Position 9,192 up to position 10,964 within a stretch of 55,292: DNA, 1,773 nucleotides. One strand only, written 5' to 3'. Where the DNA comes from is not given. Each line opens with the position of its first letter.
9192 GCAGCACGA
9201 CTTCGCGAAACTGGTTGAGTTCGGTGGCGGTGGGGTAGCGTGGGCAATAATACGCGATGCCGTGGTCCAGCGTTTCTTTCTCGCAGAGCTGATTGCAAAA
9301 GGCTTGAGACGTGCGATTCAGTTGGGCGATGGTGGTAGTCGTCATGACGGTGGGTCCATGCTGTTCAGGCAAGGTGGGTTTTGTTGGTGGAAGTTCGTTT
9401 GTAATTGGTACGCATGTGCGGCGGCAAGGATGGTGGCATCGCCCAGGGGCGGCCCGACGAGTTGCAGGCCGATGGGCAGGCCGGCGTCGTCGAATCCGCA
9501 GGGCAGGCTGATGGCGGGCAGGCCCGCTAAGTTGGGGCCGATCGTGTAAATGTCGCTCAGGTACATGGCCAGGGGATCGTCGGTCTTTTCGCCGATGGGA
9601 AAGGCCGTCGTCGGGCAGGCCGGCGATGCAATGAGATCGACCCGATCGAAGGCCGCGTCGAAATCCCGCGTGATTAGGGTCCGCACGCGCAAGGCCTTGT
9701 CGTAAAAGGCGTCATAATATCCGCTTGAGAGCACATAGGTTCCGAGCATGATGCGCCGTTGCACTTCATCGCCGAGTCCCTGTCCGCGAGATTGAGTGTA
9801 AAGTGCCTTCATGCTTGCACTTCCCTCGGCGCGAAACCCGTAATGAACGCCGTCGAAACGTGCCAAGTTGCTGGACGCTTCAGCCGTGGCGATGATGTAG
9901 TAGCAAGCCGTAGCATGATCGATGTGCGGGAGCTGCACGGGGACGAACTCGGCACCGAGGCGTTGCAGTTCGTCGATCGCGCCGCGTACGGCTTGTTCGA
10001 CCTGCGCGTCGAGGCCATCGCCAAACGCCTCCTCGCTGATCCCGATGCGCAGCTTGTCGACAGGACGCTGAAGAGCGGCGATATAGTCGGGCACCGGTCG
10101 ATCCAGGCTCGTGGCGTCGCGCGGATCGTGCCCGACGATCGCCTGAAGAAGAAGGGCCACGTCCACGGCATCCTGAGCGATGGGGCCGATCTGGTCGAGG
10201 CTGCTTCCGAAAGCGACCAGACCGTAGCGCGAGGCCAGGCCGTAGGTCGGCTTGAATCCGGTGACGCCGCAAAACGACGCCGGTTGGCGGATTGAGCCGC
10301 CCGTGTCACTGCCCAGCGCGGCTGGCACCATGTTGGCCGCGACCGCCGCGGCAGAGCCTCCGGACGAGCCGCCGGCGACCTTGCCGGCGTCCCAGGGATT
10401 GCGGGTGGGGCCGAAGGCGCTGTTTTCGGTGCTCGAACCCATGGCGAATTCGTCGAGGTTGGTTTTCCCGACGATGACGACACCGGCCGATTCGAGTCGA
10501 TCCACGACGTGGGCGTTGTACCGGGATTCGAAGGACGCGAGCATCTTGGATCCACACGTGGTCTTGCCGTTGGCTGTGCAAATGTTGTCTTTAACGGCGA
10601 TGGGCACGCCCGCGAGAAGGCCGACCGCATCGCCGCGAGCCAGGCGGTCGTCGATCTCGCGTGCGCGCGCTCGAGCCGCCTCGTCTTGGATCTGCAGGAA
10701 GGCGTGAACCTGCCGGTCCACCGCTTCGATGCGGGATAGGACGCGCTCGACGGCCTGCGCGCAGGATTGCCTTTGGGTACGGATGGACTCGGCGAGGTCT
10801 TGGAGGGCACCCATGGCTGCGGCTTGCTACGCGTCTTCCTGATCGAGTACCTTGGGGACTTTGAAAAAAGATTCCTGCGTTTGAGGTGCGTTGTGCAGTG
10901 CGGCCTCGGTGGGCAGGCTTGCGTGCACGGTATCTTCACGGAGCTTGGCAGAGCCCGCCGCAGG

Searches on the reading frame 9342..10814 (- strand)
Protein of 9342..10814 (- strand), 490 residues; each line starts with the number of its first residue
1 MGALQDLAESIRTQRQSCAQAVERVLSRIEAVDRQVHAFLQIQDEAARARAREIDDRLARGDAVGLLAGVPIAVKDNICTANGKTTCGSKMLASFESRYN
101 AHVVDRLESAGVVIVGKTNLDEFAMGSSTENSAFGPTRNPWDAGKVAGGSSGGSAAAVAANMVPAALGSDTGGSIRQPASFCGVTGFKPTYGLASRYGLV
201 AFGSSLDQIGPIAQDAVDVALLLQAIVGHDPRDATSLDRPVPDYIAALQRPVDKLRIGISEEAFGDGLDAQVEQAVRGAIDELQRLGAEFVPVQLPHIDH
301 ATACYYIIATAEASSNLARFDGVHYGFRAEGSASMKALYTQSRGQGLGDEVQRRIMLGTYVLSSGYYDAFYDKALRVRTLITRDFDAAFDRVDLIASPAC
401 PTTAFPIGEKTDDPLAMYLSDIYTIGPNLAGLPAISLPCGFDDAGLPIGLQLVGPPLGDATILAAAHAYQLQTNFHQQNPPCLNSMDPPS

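Call 70: search_protein_families(library=pfam, proteins=[window:9342-10814:-], max_evalue=0.00001)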
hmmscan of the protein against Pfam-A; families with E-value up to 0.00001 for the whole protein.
window:9342-10814:- (490 aa): 1 family
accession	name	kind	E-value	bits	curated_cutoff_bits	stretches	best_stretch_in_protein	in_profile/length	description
PF01425.27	Amidase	-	2.7e-160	534.7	27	1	21-463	2-445/445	Amidase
